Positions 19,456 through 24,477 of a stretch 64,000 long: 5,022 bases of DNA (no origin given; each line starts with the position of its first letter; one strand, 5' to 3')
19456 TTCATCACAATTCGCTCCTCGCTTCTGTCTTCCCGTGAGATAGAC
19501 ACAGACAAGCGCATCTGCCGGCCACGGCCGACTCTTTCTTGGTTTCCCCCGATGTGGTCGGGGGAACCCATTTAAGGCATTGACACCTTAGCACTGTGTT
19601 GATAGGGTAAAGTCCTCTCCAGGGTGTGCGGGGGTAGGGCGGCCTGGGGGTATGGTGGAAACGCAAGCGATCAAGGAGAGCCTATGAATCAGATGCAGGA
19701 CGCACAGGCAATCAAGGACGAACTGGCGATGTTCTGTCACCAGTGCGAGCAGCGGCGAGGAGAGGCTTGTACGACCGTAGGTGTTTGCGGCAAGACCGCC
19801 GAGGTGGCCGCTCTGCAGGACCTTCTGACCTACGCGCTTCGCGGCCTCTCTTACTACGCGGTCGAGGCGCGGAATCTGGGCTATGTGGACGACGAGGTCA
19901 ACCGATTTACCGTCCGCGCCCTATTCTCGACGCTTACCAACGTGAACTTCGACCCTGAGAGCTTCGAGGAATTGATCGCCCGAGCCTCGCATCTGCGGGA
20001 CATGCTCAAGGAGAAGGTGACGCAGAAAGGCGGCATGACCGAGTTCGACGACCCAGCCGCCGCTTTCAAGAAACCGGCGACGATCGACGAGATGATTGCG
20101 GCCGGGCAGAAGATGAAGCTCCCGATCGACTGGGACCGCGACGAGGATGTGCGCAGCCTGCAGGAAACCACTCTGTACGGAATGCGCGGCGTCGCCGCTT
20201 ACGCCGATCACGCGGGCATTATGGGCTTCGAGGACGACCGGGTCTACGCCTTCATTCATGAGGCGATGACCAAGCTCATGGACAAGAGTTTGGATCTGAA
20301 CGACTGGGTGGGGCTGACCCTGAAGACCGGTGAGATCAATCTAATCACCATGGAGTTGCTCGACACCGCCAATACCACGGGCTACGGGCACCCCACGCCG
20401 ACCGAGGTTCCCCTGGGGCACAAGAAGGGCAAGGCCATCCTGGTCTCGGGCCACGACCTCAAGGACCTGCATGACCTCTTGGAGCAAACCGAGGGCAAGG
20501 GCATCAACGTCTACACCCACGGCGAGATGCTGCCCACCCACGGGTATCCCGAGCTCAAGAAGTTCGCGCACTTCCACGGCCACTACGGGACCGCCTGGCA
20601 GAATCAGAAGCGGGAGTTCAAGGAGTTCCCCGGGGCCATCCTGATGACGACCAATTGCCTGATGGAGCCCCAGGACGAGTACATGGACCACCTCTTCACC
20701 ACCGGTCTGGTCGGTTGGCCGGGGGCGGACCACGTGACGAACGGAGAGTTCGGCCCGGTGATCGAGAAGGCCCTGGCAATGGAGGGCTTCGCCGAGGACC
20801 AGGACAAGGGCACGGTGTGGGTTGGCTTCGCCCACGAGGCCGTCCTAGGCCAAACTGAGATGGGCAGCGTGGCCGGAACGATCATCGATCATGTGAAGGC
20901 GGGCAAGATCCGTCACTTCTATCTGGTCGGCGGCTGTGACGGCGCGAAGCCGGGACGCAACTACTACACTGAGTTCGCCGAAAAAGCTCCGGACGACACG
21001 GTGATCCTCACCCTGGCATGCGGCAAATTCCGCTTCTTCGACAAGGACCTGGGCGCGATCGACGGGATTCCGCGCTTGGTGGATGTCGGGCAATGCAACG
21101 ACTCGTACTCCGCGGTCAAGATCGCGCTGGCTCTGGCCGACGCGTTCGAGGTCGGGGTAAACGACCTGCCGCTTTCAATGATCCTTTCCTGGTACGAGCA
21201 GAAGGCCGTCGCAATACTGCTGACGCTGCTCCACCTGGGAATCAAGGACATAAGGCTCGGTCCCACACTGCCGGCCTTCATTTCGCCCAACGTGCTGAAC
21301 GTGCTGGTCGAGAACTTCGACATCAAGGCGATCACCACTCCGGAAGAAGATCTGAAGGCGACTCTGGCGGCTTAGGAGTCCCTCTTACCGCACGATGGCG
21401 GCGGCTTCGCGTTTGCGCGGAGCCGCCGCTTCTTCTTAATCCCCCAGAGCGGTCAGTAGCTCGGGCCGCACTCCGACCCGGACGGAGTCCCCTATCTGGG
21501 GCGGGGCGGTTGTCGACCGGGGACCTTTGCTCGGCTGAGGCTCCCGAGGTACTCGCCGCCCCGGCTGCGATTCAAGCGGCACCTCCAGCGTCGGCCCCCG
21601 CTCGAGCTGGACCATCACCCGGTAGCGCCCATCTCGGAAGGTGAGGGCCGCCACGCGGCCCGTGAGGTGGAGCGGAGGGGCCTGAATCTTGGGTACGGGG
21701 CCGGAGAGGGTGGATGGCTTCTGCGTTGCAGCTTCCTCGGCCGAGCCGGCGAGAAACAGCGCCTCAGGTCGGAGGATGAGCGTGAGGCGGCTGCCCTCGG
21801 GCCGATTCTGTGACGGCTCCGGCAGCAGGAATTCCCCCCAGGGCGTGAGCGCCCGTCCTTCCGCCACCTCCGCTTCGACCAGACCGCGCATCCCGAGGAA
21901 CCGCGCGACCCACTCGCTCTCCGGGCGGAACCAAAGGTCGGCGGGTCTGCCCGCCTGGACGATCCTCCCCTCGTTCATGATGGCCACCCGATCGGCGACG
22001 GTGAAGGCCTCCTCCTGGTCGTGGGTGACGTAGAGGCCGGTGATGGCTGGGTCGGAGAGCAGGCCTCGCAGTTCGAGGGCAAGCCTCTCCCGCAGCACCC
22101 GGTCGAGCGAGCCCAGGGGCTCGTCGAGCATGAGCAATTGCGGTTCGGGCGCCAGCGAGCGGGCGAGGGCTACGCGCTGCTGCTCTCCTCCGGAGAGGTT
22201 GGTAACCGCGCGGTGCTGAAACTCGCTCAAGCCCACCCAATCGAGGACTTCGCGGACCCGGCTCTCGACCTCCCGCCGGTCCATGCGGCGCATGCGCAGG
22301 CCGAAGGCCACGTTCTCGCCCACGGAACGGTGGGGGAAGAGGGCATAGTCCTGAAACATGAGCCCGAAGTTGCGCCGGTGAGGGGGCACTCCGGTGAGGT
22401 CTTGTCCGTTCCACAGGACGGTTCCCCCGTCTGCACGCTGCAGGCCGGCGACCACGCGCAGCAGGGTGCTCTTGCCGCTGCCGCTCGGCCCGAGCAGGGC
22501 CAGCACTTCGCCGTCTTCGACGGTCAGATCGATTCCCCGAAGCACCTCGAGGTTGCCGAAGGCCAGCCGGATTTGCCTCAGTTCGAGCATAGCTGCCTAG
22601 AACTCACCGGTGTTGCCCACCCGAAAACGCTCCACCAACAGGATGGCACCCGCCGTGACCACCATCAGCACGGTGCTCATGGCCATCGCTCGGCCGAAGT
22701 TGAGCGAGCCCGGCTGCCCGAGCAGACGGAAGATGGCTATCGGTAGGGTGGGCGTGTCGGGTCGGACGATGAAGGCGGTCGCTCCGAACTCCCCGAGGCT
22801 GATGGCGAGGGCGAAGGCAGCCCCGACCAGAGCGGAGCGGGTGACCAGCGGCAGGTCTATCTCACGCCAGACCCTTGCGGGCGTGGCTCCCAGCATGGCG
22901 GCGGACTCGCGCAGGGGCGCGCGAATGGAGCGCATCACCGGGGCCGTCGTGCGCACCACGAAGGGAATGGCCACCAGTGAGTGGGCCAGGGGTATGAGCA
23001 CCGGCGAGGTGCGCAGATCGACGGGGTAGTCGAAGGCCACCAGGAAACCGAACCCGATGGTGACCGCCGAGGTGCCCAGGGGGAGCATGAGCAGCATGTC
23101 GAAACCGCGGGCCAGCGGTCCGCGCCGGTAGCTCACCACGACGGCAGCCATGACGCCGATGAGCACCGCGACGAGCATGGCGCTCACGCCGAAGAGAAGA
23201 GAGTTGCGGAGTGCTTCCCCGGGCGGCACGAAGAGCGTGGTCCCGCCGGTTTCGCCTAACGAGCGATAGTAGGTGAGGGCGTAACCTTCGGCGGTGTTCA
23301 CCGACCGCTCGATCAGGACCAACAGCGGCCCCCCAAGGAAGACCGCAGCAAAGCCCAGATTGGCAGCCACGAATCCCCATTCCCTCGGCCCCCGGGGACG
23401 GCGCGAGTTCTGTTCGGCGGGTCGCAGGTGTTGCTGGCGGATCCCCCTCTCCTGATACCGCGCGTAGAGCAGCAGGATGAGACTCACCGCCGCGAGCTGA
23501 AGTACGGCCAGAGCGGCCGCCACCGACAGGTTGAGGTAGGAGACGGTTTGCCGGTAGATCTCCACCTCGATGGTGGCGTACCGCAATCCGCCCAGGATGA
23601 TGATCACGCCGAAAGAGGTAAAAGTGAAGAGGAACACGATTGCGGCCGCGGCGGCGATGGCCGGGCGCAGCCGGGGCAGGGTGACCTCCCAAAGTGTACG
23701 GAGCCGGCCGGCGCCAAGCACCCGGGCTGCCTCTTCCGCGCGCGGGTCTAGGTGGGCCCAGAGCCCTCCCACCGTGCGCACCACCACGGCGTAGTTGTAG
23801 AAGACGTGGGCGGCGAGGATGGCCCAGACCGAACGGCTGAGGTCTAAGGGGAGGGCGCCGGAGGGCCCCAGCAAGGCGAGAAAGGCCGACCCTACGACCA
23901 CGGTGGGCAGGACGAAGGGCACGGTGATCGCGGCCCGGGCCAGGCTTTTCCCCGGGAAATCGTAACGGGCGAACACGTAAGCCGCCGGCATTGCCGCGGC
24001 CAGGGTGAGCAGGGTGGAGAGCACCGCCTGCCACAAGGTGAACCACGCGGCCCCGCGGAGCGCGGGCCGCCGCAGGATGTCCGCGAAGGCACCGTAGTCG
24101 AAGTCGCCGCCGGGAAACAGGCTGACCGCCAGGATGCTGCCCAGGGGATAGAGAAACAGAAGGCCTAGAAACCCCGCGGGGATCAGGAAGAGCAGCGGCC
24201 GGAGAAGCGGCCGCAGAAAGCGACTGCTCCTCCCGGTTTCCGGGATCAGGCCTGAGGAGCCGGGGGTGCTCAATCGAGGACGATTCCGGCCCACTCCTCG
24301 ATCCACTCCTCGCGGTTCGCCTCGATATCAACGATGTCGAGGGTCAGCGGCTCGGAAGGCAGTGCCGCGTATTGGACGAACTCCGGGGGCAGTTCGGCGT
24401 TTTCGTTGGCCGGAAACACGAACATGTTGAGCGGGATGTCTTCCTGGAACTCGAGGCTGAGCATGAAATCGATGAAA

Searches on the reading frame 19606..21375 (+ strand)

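Call 46: search_protein_families(library=pfam, proteins=[window:19606-21375:+], max_evalue=0.001)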
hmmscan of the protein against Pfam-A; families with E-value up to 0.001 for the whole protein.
window:19606-21375:+ (589 aa): 1 family
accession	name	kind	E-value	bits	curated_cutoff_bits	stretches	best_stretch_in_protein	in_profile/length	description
PF03063.25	Prismane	-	7.9e-171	569.6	27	1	42-584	1-513/513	Prismane/CO dehydrogenase family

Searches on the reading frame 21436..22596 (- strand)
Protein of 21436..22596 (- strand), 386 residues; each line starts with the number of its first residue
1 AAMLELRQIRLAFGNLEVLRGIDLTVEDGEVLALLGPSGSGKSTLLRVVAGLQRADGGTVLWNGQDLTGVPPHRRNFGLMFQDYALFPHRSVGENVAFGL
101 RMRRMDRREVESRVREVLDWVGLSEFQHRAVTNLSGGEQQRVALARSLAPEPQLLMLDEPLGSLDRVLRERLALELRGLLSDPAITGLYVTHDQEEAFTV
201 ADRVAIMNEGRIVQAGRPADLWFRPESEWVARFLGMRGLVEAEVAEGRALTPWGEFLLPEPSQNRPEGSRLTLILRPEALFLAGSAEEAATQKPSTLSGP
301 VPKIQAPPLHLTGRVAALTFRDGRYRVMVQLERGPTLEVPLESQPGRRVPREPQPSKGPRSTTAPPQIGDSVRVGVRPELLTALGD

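Call 46: search_protein_families(library=pfam, proteins=[window:21436-22596:-], max_evalue=0.001)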
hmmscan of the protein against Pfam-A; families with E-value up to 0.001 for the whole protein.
window:21436-22596:- (386 aa): 6 families
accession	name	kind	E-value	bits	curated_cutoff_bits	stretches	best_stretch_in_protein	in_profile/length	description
PF00005.33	ABC_tran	-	6.2e-38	130.9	25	1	19-161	1-136/137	ABC transporter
PF08402.16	TOBE_2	-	6.1e-06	26.7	21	0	273-380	1-72/76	TOBE domain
PF13304.12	AAA_21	-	3.1e-05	24.6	27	0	32-85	2-60/304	AAA domain, putative AbiEii toxin, Type IV TA system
PF25199.1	nSTAND_NTPase5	-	6.7e-05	23.2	34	1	27-70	39-83/145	Novel STAND NTPase 5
PF13191.12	AAA_16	-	0.00077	20.4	32.6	0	29-71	22-64/167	AAA ATPase domain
PF13555.12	AAA_29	-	0.00087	19.4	27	0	24-46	17-39/61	P-loop containing region of AAA domain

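Call 86: search_protein_families(library=ncbifam, proteins=[window:21436-22596:-], max_evalue=0.00001)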
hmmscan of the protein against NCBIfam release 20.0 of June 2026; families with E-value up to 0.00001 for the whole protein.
window:21436-22596:- (386 aa): 186 families (the best 25 are shown)
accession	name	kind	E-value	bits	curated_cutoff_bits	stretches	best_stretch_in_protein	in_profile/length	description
TIGR03265.1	PhnT2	equivalog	3e-93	312.9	457.7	1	3-288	4-288/353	putative 2-aminoethylphosphonate ABC transporter ATP-binding protein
TIGR01187.1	potA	subfamily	4.6e-85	285.5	355.6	1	34-291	1-263/325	polyamine ABC transporter ATP-binding protein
NF006987.0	PRK09452.1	equivalog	3.3e-84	282.7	482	1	3-285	17-304/378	spermidine/putrescine ABC transporter ATP-binding protein PotA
NF043075.1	MMSYN1_0197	equivalog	6.1e-84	281.9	550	1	3-282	2-280/341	spermidine/putrescine ABC transporter ATP-binding protein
TIGR03258.1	PhnT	equivalog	9.1e-81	271.6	499.15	1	5-286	10-298/359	2-aminoethylphosphonate ABC transport system ATP-binding subunit PhnT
TIGR00968.1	3a0106s01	subfamily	4.2e-78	262.1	342.75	1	6-237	3-234/237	sulfate ABC transporter ATP-binding protein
NF008513.0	PRK11432.1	equivalog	5.8e-78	262.2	496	1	3-289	6-292/351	ferric ABC transporter ATP-binding protein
NF008653.0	PRK11650.1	subfamily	6.4e-78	262.3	432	1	2-285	2-290/357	sn-glycerol-3-phosphate ABC transporter ATP-binding protein UgpC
NF040840.2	tungstate_WtpC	equivalog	6.7e-78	262.4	440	1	3-285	1-281/347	tungstate ABC transporter ATP-binding protein WtpC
NF008621.0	PRK11607.1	equivalog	1.3e-75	254.5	613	1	3-244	19-260/377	putrescine ABC transporter ATP-binding subunit PotG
NF008105.0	PRK10851.1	equivalog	1.2e-70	238.1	502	1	4-247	3-250/362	sulfate/thiosulfate ABC transporter ATP-binding protein CysA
NF040933.2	ABC_arch_GlcV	equivalog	1.6e-67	227.9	450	1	15-288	18-294/357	glucose ABC transporter ATP-binding protein GlcV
NF008233.0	PRK11000.1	equivalog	1.7e-66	224.6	568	1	3-287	3-295/369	maltose/maltodextrin ABC transporter ATP-binding protein MalK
TIGR01186.1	proV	subfamily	4e-57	194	326.6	1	19-242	9-238/363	betaine/proline/choline family ABC transporter ATP-binding protein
TIGR03415.1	ABC_choXWV_ATP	equivalog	7.9e-56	189.6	483.75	1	12-234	33-265/382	choline ABC transporter ATP-binding protein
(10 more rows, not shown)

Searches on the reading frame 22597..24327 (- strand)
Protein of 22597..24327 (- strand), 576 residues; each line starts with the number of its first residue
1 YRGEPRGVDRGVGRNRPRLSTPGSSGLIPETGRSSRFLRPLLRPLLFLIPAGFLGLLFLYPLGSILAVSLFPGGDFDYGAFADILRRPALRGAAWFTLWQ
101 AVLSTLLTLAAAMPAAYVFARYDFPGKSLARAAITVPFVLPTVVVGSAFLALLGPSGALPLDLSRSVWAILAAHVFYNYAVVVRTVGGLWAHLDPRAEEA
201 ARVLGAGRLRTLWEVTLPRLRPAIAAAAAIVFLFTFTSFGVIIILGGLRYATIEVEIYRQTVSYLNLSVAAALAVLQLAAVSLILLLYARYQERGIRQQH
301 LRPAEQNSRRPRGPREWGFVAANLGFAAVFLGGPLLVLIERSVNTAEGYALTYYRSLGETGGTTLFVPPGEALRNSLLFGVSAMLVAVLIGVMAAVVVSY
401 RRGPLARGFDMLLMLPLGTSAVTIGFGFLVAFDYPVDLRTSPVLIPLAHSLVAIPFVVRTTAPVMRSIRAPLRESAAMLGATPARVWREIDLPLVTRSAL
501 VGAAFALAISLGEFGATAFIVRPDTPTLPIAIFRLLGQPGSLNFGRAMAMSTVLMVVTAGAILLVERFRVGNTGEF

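Call 86: search_protein_families(library=ncbifam, proteins=[window:22597-24327:-], max_evalue=0.00001)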
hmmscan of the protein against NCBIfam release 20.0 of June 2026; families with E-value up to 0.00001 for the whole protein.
window:22597-24327:- (576 aa): 30 families (the best 25 are shown)
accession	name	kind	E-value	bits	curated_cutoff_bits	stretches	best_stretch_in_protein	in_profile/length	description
TIGR02141.1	modB_ABC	equivalog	7.5e-48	162.9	182.6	2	95-289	1-202/208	molybdate ABC transporter permease subunit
TIGR01581.1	Mo_ABC_porter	hypoth_equivalog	3.4e-47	160.8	210.3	2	80-284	9-224/225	ABC transporter permease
NF011624.0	PRK15050.1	equivalog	4.6e-42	144.2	247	2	45-294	26-285/297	2-aminoethylphosphonate ABC transporter permease subunit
TIGR02139.1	permease_CysT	equivalog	6.7e-41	140.6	246.1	2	52-289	14-255/265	sulfate ABC transporter permease subunit CysT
TIGR00969.1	3a0106s02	subfamily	1.7e-40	139.2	240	2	49-288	22-265/272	sulfate ABC transporter permease subunit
TIGR03255.1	PhnV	equivalog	9.4e-37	127.1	358.7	2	368-567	63-263/270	2-aminoethylphosphonate ABC transport system, membrane component PhnV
NF008208.0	PRK10971.1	equivalog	1e-33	117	415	2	53-292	23-267/277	sulfate/thiosulfate ABC transporter permease CysT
NF006939.0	PRK09421.1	equivalog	1e-32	113.4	262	2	97-276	15-205/230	molybdate ABC transporter permease subunit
TIGR03262.1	PhnU2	equivalog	2.4e-32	112.3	593.25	1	51-565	11-529/546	putative 2-aminoethylphosphonate ABC transporter permease subunit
NF006954.0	PRK09433.1-5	equivalog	5.8e-32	111.1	821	1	88-568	42-521/530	thiamine/thiamine pyrophosphate ABC transporter permease ThiP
NF006952.0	PRK09433.1-3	equivalog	8e-32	110.7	679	1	81-567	45-529/534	thiamine/thiamine pyrophosphate ABC transporter permease ThiP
NF040839.1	tungstate_WtpB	equivalog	3.5e-31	108.7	340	1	72-290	28-245/251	tungstate ABC transporter permease WtpB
TIGR03226.1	PhnU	equivalog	3.4e-30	105.6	283.45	2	45-294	43-303/311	2-aminoethylphosphonate ABC transporter permease subunit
TIGR02140.1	permease_CysW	equivalog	1.2e-29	103.6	329.1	2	45-287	4-250/261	sulfate ABC transporter permease subunit CysW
NF007047.0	PRK09500.1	equivalog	3.5e-28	98.9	326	2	83-289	49-248/257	spermidine/putrescine ABC transporter permease PotC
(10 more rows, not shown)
